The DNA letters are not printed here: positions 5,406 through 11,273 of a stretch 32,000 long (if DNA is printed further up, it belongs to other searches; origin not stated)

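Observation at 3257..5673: A gene-junction cassette (cap domain + stop + promoter + leader + signal peptide) is duplicated across two consecutive gene boundaries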

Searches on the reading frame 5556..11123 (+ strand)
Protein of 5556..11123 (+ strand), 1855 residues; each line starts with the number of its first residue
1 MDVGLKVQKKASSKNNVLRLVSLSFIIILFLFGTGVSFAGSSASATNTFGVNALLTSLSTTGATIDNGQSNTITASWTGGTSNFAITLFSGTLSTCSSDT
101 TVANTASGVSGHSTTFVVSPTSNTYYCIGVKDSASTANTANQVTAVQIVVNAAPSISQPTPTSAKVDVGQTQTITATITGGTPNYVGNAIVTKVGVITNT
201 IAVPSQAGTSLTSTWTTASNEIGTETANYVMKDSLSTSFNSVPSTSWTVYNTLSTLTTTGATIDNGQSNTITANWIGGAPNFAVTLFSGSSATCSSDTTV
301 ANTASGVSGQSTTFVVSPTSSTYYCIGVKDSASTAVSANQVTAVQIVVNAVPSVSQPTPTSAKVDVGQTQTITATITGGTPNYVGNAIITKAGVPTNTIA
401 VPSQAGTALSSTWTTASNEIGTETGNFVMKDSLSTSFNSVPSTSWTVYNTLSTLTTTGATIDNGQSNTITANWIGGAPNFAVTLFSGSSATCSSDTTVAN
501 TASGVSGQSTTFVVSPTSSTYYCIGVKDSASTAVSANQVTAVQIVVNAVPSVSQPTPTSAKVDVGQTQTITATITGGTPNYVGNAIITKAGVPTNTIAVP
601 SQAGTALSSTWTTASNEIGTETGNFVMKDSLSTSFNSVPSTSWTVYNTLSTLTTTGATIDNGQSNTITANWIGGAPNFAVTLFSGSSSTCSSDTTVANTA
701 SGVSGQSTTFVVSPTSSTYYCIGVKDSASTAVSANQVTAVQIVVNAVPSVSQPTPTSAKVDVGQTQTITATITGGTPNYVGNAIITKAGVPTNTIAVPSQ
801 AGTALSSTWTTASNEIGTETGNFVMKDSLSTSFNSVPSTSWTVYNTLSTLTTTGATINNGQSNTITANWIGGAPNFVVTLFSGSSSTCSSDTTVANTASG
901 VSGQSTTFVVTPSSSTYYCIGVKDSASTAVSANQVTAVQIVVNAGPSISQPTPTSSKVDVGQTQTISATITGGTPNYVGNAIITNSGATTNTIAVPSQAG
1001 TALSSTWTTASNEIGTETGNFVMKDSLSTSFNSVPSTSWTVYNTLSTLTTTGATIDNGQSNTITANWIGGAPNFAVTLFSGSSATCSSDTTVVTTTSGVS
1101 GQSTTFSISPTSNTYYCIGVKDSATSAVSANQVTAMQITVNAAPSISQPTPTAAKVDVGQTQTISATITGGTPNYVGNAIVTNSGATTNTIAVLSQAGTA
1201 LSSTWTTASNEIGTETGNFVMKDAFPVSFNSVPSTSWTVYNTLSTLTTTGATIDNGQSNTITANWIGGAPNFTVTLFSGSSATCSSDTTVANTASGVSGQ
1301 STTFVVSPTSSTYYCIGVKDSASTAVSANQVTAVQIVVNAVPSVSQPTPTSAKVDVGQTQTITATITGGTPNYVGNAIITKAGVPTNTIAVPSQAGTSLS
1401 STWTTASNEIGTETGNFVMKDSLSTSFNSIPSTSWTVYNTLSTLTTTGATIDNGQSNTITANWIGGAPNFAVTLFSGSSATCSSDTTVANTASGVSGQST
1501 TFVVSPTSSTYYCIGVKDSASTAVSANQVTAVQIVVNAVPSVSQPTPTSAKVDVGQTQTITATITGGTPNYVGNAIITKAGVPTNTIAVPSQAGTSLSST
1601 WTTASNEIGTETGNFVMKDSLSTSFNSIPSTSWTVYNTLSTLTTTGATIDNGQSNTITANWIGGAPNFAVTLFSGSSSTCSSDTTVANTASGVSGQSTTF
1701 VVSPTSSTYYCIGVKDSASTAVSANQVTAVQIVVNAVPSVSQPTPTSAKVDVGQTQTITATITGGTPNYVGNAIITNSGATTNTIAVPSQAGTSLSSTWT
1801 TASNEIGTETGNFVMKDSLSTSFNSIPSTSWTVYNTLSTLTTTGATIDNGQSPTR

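Call 10: search_protein_families(library=pfam, proteins=[window:5556-11123:+], max_evalue=0.01)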
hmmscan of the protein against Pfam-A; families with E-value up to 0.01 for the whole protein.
window:5556-11123:+ (1855 aa): 4 families
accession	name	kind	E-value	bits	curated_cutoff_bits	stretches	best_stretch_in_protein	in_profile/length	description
PF11711.13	Tim54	-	4.8e-12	45.8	34.7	0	1429-1465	15-51/376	Inner membrane protein import complex subunit Tim54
PF01807.25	Zn_ribbon_DnaG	-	5.3e-08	33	24.9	0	113-141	43-71/98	CHC2 zinc finger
PF08279.18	HTH_11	-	3.8e-06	27.1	25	0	248-264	31-47/55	HTH domain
PF03459.23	TOBE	-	0.0036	17.9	22.3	0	360-380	21-41/64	TOBE domain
